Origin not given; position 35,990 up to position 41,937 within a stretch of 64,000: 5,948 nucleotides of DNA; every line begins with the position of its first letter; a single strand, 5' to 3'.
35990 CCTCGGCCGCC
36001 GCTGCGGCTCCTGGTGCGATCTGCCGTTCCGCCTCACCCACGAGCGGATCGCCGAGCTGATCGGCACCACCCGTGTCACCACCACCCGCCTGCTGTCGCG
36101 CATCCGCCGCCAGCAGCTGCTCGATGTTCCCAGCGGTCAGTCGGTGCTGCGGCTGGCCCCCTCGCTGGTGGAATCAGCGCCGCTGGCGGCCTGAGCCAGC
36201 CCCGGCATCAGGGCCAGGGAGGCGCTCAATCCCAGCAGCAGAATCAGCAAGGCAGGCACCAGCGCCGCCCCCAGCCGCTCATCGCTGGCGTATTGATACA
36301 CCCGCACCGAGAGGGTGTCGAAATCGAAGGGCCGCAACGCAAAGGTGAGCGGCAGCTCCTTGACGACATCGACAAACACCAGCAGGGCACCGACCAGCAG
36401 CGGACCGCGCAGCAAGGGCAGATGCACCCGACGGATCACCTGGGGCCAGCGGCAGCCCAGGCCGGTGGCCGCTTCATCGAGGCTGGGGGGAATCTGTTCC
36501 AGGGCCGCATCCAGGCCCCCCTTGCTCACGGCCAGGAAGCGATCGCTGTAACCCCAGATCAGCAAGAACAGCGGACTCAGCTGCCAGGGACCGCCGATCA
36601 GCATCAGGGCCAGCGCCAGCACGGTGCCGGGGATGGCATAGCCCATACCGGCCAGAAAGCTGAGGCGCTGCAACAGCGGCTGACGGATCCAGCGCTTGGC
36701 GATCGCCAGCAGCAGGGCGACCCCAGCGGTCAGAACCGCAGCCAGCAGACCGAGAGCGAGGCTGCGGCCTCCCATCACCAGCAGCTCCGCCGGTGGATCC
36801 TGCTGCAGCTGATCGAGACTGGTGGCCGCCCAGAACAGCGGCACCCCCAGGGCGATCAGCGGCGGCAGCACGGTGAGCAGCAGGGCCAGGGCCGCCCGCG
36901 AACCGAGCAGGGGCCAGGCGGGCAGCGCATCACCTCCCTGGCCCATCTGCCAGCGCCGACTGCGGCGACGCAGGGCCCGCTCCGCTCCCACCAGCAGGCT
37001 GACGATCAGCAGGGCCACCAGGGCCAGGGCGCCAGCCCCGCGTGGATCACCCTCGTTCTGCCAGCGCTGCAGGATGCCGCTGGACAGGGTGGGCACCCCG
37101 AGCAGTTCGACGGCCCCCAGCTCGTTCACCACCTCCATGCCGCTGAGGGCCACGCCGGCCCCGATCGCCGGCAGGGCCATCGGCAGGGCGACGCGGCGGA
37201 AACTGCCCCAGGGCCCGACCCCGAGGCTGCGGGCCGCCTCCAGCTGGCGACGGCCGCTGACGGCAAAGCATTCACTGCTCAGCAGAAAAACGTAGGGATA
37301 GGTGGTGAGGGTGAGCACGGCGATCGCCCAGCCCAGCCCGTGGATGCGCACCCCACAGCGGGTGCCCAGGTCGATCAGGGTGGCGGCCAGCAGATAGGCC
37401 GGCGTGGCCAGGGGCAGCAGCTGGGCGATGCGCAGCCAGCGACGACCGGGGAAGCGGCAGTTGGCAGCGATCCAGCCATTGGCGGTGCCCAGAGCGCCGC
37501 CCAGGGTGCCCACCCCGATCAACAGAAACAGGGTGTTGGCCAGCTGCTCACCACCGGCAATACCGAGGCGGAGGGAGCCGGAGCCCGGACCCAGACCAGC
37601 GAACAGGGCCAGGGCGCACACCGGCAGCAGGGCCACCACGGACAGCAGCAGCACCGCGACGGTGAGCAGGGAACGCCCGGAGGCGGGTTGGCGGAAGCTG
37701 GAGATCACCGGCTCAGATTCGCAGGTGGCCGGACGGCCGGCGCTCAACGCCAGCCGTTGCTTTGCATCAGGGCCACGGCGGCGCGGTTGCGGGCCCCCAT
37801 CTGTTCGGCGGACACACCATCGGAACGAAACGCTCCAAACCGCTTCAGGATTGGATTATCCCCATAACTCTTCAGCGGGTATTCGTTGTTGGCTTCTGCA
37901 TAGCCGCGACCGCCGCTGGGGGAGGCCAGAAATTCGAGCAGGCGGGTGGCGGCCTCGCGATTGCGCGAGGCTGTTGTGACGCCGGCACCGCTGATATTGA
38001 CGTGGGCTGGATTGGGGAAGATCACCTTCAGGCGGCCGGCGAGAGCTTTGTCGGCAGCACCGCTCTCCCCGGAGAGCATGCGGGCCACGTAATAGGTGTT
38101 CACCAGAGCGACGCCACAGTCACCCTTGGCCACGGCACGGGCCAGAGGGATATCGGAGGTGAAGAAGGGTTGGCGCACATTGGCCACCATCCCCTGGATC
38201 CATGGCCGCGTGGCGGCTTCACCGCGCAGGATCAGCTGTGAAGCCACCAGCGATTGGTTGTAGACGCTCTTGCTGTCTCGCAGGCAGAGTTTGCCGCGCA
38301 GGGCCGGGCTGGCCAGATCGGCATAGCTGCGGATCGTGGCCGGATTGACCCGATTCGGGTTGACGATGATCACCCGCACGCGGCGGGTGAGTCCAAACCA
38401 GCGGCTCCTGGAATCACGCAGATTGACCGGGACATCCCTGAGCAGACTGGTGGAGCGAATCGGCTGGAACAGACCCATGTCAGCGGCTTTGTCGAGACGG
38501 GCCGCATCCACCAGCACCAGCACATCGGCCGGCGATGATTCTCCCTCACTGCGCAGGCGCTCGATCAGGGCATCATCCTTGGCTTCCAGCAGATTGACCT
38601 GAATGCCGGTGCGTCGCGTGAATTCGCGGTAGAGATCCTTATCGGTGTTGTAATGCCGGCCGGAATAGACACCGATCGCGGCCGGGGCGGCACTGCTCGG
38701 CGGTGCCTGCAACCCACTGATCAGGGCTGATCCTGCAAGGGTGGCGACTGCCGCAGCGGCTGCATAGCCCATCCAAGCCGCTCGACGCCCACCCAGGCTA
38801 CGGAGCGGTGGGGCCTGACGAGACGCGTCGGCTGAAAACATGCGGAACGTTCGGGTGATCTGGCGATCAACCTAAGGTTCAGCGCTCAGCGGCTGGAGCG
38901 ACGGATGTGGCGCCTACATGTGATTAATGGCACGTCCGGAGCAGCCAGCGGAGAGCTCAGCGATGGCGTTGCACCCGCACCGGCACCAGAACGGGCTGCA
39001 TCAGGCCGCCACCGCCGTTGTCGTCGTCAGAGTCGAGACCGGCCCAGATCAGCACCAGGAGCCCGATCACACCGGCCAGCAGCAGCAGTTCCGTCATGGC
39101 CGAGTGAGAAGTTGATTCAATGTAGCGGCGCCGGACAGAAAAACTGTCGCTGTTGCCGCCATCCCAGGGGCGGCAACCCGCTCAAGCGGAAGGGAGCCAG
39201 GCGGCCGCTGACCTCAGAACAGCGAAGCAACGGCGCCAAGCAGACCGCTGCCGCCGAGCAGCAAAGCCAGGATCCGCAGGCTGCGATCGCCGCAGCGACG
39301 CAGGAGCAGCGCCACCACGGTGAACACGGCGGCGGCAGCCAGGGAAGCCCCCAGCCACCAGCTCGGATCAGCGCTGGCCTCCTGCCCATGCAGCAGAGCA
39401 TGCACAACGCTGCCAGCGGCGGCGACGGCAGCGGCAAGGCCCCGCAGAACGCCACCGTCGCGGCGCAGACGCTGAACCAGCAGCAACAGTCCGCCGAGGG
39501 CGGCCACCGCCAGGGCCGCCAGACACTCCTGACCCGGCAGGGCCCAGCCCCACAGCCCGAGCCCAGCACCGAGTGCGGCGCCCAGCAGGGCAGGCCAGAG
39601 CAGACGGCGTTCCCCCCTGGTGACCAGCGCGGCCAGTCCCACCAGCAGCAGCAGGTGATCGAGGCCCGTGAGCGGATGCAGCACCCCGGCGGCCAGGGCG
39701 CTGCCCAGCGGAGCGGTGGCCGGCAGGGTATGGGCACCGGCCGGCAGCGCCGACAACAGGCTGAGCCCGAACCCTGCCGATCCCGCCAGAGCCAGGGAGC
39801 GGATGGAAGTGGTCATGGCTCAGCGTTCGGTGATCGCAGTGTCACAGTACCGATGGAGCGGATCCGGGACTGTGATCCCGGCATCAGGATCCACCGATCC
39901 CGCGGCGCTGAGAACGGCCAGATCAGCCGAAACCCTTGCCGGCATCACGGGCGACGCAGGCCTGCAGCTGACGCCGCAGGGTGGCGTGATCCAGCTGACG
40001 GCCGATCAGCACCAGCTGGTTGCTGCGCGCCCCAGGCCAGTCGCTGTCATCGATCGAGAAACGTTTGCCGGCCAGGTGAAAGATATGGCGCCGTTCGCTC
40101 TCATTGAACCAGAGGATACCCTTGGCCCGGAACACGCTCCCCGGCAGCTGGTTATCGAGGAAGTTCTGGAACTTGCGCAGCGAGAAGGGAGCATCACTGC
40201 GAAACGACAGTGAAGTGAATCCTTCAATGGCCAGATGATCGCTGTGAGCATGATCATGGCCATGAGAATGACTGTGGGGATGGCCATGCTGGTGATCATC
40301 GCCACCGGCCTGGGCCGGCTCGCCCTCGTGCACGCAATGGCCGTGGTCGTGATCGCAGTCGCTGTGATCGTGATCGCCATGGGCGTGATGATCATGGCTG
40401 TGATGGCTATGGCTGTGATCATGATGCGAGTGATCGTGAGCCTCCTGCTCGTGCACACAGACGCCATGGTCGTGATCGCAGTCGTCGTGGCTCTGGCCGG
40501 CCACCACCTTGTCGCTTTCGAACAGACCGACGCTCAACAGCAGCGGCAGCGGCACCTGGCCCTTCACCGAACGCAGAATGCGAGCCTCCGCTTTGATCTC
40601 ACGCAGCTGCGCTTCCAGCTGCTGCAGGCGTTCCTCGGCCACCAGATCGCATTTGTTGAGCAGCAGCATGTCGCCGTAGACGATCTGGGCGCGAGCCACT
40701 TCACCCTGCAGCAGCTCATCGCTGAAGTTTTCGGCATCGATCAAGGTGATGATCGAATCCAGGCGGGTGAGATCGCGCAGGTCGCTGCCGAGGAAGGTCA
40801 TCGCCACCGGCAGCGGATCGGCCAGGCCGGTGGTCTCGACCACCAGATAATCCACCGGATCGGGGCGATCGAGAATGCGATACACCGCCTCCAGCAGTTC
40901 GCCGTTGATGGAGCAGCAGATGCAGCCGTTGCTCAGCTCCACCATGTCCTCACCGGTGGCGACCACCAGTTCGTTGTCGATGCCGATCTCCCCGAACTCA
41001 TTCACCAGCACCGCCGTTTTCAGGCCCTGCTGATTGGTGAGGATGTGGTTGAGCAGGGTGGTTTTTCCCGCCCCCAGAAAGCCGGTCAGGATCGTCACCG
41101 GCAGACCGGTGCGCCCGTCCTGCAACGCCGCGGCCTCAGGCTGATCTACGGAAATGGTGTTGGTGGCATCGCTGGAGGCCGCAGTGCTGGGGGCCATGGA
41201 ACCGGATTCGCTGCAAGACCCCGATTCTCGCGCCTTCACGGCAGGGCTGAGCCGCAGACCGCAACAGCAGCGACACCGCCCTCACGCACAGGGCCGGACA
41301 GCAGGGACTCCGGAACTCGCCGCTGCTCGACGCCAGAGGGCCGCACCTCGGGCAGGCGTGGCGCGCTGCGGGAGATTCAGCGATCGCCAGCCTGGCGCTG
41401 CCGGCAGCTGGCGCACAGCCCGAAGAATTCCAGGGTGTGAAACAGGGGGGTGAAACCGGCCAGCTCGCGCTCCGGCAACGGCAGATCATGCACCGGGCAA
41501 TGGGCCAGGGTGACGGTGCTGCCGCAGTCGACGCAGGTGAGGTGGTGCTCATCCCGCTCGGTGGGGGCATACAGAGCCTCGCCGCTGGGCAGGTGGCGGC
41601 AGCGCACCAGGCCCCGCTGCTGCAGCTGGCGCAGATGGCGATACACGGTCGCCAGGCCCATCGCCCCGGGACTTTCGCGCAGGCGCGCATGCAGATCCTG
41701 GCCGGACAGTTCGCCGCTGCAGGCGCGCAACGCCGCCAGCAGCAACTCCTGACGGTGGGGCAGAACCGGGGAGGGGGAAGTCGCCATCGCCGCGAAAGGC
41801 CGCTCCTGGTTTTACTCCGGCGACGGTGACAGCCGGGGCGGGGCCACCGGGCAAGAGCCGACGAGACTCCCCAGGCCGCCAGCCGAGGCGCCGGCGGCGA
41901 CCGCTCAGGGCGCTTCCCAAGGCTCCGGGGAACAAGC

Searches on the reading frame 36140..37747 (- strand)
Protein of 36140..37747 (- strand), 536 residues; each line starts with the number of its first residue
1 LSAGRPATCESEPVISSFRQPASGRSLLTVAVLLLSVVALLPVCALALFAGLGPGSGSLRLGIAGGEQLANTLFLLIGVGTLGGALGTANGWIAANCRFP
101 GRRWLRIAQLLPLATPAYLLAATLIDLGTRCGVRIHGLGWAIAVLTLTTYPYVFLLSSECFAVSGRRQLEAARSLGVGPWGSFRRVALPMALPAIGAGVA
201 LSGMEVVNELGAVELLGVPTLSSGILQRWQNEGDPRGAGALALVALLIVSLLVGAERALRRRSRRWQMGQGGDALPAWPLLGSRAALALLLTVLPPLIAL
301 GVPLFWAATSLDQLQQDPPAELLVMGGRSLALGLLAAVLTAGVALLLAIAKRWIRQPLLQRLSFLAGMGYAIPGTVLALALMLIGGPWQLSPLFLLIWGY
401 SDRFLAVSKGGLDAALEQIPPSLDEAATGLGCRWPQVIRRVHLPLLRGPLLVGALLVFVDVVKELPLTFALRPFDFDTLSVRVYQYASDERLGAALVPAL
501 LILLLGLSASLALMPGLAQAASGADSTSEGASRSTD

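Call 28: search_protein_families(library=ncbifam, proteins=[window:36140-37747:-], max_evalue=0.00001)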
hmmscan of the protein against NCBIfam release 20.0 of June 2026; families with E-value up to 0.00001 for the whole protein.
window:36140-37747:- (536 aa): 16 families
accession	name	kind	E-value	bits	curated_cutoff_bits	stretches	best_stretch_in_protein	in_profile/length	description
TIGR00969.1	3a0106s02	subfamily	5.1e-17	62.2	240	1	24-217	16-222/272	sulfate ABC transporter permease subunit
NF011624.0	PRK15050.1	equivalog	1.9e-16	60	247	1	151-263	174-289/297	2-aminoethylphosphonate ABC transporter permease subunit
TIGR03226.1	PhnU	equivalog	4.3e-16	59.3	283.45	2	151-258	192-302/311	2-aminoethylphosphonate ABC transporter permease subunit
TIGR02141.1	modB_ABC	equivalog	7.2e-15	55.2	182.6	2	85-217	16-159/208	molybdate ABC transporter permease subunit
TIGR03262.1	PhnU2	equivalog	1.5e-12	46.9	593.25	1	70-262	57-259/546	putative 2-aminoethylphosphonate ABC transporter permease subunit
NF007047.0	PRK09500.1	equivalog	2.8e-12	46.8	326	1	74-202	65-192/257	spermidine/putrescine ABC transporter permease PotC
TIGR01581.1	Mo_ABC_porter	hypoth_equivalog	3.9e-12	46.1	210.3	1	413-505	123-218/225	ABC transporter permease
TIGR03255.1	PhnV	equivalog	6.6e-12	45.6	358.7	1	329-519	71-263/270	2-aminoethylphosphonate ABC transport system, membrane component PhnV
TIGR02139.1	permease_CysT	equivalog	1.3e-11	44.6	246.1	1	28-247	9-246/265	sulfate ABC transporter permease subunit CysT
TIGR02140.1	permease_CysW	equivalog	1.1e-09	38.2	329.1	0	28-216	6-207/261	sulfate ABC transporter permease subunit CysW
NF008208.0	PRK10971.1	equivalog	2e-09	37.3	415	1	79-246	69-253/277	sulfate/thiosulfate ABC transporter permease CysT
TIGR02138.1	phosphate_pstC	equivalog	3.3e-08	32.9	196.45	0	139-202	153-216/296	phosphate ABC transporter permease subunit PstC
NF007963.0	PRK10683.1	equivalog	3.7e-08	33.1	489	0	168-249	214-298/317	putrescine ABC transporter permease PotH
NF006939.0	PRK09421.1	equivalog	1.3e-07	31.3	262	0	86-213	29-168/230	molybdate ABC transporter permease subunit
NF008231.0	PRK10998.1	equivalog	2.8e-07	30.4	261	0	415-490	180-256/296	maltose ABC transporter permease MalG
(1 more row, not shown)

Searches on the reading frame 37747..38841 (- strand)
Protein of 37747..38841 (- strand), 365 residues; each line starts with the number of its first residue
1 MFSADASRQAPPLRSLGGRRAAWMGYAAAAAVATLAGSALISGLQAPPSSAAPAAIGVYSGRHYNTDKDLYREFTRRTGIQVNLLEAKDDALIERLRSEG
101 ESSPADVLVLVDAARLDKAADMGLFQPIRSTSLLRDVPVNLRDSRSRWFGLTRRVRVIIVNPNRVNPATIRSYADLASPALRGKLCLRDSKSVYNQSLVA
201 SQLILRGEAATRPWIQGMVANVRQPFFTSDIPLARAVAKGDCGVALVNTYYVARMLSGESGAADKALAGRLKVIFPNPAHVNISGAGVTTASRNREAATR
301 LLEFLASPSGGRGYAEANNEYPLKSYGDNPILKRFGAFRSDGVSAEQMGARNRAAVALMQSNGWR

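Call 29: search_protein_families(library=ncbifam, proteins=[window:37747-38841:-], max_evalue=0.00001)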
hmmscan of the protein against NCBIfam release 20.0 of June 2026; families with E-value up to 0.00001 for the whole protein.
window:37747-38841:- (365 aa): 4 families
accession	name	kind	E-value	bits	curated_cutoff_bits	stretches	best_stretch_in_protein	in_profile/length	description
NF011620.1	PRK15046.1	equivalog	2.4e-14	52.9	310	1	34-185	8-154/334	2-aminoethylphosphonate ABC transporter substrate-binding protein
TIGR03227.1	PhnS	equivalog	3e-12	46.1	395.3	1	23-186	12-165/360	2-aminoethylphosphonate ABC transporter substrate-binding protein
TIGR01254.1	sfuA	subfamily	2.7e-08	33.4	93.4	0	58-143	7-97/306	thiamine ABC transporter substrate-binding protein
TIGR03261.1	phnS2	equivalog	2.7e-06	26.7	392.75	1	54-309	22-274/334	putative 2-aminoethylphosphonate ABC transporter substrate-binding protein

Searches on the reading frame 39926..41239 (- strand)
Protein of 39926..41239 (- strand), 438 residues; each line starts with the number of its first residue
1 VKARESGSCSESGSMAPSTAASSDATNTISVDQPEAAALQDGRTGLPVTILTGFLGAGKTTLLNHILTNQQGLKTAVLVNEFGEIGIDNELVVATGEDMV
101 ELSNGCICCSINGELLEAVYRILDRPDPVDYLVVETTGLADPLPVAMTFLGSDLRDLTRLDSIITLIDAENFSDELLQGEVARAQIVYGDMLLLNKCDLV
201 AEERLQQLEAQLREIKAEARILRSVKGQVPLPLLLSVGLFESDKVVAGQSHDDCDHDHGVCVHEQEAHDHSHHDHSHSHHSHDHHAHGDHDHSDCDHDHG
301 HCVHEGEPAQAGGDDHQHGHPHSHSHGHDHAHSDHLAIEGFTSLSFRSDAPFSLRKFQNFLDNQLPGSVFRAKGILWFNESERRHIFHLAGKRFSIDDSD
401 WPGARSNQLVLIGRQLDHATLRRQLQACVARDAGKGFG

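Call 29: search_protein_families(library=ncbifam, proteins=[window:39926-41239:-], max_evalue=0.00001)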
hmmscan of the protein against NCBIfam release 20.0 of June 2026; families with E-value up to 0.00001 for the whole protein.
window:39926-41239:- (438 aa): 6 families
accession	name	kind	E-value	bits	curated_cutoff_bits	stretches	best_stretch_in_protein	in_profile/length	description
NF038288.1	chaper_GTP_ZigA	equivalog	3.2e-62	210.7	600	1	46-245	1-230/390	zinc metallochaperone GTPase ZigA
NF008578.0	PRK11537.1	equivalog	1.3e-54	185.6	361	1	46-248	4-210/318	GTPase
TIGR02475.1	CobW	equivalog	2.1e-44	151.8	332.1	2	46-173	4-137/342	cobalamin biosynthesis protein CobW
NF041053.1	CobW_rel_Se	equivalog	5.5e-18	65.3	180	1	50-222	5-179/195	CobW-related selenoprotein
TIGR00073.1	hypB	equivalog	3.6e-06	26.6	121.2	0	48-223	32-194/217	hydrogenase nickel incorporation protein HypB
NF047431.1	hiber_recruit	equivalog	7.3e-06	25.2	375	0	92-147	54-108/402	ribosome hibernation factor-recruiting GTPase MRF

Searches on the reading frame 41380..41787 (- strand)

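Call 57: search_protein_families(library=pfam, proteins=[window:41380-41787:-], max_evalue=0.001)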
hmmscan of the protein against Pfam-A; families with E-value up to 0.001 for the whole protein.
window:41380-41787:- (136 aa): 1 family
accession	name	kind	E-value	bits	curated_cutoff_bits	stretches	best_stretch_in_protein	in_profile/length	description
PF01475.25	FUR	-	1.3e-14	54.8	23.1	1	20-121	17-120/121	Ferric uptake regulator family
